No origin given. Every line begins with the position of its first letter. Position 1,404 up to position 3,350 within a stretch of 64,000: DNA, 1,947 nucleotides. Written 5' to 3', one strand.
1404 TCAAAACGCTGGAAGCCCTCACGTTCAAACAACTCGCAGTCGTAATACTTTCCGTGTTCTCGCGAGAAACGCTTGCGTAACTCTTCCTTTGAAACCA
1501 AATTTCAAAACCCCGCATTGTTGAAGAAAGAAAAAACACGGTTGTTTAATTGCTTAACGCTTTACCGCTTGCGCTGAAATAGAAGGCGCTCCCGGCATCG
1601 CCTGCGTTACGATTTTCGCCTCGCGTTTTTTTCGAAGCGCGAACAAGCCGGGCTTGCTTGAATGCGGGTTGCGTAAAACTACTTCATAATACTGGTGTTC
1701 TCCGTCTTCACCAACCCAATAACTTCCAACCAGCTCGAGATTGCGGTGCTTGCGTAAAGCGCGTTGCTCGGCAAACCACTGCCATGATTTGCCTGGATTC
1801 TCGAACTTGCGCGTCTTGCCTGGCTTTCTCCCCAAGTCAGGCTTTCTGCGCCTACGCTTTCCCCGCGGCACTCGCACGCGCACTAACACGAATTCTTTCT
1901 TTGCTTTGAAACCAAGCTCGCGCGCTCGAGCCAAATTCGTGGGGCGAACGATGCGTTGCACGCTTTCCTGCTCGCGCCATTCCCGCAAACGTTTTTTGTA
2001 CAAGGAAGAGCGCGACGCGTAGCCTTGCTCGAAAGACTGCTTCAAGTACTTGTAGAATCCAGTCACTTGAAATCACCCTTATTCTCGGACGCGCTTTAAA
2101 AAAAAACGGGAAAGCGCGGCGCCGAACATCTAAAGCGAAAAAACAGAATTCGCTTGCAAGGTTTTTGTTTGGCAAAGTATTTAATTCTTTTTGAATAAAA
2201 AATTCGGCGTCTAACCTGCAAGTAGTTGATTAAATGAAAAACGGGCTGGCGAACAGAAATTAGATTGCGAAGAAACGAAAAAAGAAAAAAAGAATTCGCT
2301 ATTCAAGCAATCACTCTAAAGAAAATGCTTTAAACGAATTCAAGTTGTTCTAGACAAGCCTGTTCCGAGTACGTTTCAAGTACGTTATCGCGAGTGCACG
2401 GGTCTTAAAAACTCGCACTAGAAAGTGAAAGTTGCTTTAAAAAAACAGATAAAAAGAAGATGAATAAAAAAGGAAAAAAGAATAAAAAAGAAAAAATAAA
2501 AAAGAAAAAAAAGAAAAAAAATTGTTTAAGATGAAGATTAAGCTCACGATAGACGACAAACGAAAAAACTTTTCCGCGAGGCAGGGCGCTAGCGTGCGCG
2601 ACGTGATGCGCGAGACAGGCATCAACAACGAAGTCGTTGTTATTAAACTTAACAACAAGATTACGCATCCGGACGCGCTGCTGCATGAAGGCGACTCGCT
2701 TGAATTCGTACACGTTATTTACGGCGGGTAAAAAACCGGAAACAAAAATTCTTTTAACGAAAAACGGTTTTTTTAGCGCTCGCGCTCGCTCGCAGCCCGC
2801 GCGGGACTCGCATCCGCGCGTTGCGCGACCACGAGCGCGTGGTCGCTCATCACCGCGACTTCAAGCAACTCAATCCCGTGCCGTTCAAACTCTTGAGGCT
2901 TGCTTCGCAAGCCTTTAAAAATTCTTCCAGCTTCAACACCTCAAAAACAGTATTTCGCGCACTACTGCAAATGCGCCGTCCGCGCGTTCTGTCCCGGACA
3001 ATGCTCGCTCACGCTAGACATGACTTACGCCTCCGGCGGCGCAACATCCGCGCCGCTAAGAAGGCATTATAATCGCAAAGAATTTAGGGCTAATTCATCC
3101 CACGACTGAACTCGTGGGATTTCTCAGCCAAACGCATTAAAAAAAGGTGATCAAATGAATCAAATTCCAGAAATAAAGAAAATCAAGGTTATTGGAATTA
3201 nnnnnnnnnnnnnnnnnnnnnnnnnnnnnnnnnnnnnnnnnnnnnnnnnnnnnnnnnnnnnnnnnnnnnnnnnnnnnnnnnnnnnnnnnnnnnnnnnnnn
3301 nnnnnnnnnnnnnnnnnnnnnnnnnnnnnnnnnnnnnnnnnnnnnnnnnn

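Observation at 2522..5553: Ubiquitin-like GG-ended sulfur carrier linked to NcsA/TtuA tRNA thiolase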

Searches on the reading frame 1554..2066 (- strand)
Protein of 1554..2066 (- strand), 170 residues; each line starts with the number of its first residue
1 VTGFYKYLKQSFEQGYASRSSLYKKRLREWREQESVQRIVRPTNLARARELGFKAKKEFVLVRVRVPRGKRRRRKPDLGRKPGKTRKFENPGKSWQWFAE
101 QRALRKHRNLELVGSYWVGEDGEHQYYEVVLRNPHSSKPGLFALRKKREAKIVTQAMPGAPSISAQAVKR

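Call 3: search_protein_families(library=pfam, proteins=[window:1554-2066:-], max_evalue=1)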
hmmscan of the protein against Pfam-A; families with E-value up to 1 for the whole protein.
window:1554-2066:- (170 aa): 2 families
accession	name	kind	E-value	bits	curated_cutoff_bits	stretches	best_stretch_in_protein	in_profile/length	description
PF00827.22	Ribosomal_L15e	-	3.4e-37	128.4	27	1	3-136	1-138/191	Ribosomal L15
PF16147.10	DUF4855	-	0.027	14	27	1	84-127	128-176/313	Domain of unknown function (DUF4855)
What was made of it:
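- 1554..2066 (-): Ribosomal protein L15e, the divergently transcribed left anchor of the conserved neighbourhood. Pfam Ribosomal_L15e E 3.4e-37 (call 3).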

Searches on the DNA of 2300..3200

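Call 57: search_rna_families(source=window, start=2300, end=3200, threshold=evalue, max_evalue=1)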
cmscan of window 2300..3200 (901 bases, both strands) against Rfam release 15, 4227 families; matches with E-value up to 1: 1.
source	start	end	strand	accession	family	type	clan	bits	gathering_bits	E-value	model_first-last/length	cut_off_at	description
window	2874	2990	-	RF02932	Betaproteobacteria-1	Gene; sRNA;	-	23.3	49.4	0.04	1-120/120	no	Betaproteobacteria-1 RNA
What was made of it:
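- Tried and rejected: It matches no Rfam family; the one sub-threshold hit is at E 0.04 (call 57).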
